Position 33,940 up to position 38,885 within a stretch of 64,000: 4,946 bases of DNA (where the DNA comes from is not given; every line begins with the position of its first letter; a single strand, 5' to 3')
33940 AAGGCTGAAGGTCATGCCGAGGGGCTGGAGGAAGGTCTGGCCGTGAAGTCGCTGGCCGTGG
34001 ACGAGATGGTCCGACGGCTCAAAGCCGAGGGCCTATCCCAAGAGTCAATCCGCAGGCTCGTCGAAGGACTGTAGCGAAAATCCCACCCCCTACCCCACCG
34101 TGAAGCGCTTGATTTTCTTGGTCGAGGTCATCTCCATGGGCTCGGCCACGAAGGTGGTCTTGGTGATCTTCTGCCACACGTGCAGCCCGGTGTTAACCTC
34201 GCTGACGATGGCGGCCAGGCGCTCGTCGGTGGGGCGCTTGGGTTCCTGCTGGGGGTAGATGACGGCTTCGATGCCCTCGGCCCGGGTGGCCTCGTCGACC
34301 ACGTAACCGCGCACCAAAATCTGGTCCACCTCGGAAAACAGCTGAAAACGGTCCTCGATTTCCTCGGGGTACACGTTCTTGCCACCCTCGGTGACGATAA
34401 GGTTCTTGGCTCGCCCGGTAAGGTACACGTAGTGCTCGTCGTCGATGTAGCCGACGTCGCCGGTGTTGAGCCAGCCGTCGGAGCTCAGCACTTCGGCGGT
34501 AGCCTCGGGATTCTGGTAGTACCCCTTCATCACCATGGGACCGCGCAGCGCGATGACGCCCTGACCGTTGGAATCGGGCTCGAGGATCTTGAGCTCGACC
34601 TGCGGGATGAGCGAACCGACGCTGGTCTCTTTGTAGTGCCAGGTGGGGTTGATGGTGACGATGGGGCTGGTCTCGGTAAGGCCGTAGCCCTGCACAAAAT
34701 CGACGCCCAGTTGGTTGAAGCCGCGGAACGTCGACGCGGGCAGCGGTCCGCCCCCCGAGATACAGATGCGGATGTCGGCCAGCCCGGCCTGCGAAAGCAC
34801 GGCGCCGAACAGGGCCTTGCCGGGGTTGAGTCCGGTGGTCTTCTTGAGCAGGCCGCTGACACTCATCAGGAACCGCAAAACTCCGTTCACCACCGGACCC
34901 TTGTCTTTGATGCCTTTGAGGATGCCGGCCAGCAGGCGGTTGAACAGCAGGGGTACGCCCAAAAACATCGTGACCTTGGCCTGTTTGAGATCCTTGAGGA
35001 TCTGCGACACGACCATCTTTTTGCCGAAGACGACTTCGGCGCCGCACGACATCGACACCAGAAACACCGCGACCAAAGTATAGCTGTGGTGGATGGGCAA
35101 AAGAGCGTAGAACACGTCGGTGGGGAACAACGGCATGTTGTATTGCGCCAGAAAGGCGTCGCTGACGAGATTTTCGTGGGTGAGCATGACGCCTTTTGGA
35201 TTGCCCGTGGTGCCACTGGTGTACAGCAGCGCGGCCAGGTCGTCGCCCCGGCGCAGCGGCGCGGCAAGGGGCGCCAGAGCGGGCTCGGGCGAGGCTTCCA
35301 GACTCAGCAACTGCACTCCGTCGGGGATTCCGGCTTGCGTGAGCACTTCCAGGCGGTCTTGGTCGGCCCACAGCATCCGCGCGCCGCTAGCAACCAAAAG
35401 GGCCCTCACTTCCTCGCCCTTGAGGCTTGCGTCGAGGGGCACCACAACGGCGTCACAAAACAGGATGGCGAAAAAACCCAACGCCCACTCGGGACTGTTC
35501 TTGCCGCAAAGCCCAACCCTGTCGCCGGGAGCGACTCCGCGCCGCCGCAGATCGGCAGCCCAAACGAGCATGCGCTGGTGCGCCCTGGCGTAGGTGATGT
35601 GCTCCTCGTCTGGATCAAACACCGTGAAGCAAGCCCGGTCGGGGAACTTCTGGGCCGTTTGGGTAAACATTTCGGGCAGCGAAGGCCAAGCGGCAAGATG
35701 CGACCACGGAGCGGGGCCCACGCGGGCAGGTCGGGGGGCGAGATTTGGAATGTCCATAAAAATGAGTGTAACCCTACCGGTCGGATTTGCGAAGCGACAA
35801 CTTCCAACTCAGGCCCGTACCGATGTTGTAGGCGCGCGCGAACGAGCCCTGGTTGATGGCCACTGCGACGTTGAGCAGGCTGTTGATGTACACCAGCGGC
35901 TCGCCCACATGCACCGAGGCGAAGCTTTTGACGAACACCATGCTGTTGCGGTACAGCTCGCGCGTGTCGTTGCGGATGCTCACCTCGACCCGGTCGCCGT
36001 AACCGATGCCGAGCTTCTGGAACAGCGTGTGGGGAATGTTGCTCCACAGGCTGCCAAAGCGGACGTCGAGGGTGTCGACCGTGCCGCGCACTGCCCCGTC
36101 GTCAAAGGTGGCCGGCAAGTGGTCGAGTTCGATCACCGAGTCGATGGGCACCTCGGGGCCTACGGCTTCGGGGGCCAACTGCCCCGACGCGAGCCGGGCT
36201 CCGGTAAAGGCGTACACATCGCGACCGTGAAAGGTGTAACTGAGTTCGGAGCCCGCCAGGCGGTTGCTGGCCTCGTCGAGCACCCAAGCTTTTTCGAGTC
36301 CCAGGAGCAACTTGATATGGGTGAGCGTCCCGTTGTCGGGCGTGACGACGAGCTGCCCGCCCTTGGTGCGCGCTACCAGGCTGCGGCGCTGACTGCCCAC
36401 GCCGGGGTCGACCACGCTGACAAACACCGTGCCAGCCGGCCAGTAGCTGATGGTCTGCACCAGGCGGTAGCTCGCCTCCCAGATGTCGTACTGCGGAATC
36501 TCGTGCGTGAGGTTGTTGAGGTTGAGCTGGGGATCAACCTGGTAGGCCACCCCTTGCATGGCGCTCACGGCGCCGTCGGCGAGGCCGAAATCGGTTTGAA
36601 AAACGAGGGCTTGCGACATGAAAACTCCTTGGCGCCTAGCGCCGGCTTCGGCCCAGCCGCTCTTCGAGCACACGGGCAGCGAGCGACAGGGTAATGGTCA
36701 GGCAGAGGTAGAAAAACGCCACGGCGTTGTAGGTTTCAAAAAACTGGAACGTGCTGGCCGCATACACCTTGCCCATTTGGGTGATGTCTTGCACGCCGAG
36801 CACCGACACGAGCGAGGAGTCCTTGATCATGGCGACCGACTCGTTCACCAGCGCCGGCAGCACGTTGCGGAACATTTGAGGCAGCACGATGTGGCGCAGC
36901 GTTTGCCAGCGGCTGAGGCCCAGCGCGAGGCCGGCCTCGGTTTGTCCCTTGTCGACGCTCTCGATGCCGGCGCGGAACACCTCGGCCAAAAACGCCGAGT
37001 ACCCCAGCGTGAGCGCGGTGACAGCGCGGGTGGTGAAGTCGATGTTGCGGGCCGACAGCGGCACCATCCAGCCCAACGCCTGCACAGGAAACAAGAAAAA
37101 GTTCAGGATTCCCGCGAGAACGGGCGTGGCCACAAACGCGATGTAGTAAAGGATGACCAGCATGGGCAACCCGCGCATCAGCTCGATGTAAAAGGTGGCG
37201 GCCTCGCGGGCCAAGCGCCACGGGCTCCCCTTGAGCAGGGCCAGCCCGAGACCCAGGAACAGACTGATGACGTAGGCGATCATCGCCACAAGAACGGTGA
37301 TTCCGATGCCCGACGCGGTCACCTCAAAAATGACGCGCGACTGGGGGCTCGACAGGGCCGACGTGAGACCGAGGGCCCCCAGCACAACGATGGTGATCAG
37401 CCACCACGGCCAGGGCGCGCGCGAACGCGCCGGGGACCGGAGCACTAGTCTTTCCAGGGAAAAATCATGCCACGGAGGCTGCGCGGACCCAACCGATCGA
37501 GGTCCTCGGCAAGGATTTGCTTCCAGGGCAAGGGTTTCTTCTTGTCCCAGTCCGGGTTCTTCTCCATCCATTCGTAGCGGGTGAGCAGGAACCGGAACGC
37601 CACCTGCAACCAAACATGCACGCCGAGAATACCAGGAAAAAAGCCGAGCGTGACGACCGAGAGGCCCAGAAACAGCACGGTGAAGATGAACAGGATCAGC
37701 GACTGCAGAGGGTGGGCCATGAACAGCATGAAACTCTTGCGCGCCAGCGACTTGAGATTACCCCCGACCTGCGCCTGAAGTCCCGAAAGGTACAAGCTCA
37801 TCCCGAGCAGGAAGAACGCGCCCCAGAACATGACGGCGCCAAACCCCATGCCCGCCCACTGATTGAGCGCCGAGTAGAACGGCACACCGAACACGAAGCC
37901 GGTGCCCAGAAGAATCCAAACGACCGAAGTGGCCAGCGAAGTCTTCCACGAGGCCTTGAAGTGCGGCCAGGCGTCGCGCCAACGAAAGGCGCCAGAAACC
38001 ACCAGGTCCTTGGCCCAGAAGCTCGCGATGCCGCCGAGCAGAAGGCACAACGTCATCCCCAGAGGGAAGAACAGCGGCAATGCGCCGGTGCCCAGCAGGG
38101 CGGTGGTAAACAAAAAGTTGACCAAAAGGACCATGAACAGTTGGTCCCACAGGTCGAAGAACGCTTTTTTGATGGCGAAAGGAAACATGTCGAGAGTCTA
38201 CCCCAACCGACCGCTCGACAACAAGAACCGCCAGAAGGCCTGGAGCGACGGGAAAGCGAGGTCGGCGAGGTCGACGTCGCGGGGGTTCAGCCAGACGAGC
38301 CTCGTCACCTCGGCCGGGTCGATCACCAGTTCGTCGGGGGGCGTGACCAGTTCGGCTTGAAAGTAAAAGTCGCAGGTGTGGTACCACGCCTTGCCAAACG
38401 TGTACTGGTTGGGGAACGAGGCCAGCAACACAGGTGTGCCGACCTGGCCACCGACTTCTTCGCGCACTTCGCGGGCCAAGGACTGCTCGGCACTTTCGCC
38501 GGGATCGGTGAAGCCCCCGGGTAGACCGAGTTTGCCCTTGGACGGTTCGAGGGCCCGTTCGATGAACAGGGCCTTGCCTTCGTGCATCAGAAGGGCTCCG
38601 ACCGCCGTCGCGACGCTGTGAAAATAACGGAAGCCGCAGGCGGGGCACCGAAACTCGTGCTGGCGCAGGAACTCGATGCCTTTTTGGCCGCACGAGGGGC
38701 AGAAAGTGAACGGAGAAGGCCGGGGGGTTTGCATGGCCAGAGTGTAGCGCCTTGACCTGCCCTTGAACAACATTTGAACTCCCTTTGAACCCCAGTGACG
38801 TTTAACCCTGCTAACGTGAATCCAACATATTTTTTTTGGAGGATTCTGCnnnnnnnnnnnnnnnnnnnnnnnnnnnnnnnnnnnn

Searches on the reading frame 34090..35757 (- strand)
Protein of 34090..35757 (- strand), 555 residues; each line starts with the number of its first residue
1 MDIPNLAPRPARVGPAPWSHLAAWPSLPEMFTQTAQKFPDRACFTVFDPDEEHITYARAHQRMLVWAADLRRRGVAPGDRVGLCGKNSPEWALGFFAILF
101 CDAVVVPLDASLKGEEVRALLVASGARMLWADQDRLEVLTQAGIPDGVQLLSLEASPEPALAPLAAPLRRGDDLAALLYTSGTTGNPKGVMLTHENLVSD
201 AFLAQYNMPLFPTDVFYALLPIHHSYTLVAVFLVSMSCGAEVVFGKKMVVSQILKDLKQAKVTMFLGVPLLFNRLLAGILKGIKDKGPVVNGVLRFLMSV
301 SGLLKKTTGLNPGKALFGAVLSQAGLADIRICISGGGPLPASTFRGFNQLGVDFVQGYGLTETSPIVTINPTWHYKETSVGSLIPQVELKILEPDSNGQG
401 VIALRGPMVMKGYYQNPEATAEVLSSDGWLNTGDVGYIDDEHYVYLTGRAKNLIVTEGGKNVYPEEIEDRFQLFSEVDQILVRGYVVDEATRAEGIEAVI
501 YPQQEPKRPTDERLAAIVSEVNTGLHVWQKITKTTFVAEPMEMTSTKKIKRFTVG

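Call 23: search_protein_families(library=pfam, proteins=[window:34090-35757:-], max_evalue=0.00001)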
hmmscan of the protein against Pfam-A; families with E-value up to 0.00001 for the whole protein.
window:34090-35757:- (555 aa): 1 family
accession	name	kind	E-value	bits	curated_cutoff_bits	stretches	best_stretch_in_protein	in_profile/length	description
PF00501.34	AMP-binding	-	4.2e-79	266.6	29.9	1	31-414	1-384/384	AMP-binding enzyme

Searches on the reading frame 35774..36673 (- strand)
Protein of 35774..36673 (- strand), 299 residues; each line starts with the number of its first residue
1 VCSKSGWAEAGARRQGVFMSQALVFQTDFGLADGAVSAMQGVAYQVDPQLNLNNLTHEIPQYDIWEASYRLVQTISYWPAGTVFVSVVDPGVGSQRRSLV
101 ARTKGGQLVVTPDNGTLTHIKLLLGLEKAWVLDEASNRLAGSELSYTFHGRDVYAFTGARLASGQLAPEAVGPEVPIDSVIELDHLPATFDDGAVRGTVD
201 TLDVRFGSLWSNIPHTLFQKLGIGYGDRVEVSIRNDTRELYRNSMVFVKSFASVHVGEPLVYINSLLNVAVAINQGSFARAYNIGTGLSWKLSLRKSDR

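Call 23: search_protein_families(library=pfam, proteins=[window:35774-36673:-], max_evalue=0.00001)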
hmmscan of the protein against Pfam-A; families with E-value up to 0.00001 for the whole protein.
window:35774-36673:- (299 aa): 2 families
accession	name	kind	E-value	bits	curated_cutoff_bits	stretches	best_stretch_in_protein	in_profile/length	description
PF01887.21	SAM_HAT_N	-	1.5e-47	161.5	26.3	1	24-172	2-145/145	SAM hydroxide adenosyltransferase N-terminal domain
PF20257.3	SAM_HAT_C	-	4.6e-22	78.6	25.5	1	197-290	1-83/84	SAM hydroxide adenosyltransferase C-terminal domain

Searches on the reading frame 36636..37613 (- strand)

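Call 23: search_protein_families(library=pfam, proteins=[window:36636-37613:-], max_evalue=0.00001)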
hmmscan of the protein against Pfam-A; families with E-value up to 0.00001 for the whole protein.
window:36636-37613:- (325 aa): 1 family
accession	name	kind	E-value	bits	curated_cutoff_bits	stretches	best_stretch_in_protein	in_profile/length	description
PF00528.27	BPD_transp_1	-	1.1e-20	74.5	26.4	1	121-320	1-182/184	Binding-protein-dependent transport system inner membrane component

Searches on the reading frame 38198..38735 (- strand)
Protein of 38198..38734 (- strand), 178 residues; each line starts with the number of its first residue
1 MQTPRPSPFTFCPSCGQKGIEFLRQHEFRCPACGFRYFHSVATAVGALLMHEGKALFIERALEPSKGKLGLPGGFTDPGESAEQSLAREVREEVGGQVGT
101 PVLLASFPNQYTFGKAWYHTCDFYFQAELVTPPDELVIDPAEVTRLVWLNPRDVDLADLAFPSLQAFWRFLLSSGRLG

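Call 23: search_protein_families(library=pfam, proteins=[window:38198-38735:-], max_evalue=0.00001)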
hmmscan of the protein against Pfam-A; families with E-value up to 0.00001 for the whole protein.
window:38198-38735:- (179 aa): 0 families

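Call 52: search_protein_families(library=ncbifam, proteins=[window:38198-38735:-], max_evalue=0.01)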
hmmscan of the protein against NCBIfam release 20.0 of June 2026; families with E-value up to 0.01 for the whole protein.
window:38198-38735:- (179 aa): 0 families

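Call 66: search_protein_families(library=pfam, proteins=[window:38198-38734:-], max_evalue=0.01)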
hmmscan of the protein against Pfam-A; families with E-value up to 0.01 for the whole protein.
window:38198-38734:- (178 aa): 3 families
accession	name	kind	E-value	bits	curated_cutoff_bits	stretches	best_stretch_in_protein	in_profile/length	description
PF00293.34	NUDIX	-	3.3e-16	59.9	21.1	1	43-159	4-123/134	NUDIX domain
PF22327.2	Nudt16-like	-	0.00019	21.9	27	1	67-98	33-65/161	U8 snoRNA-decapping enzyme-like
PF13248.11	Zn_ribbon_3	-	0.0087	15.9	27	0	11-18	18-25/26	zinc-ribbon domain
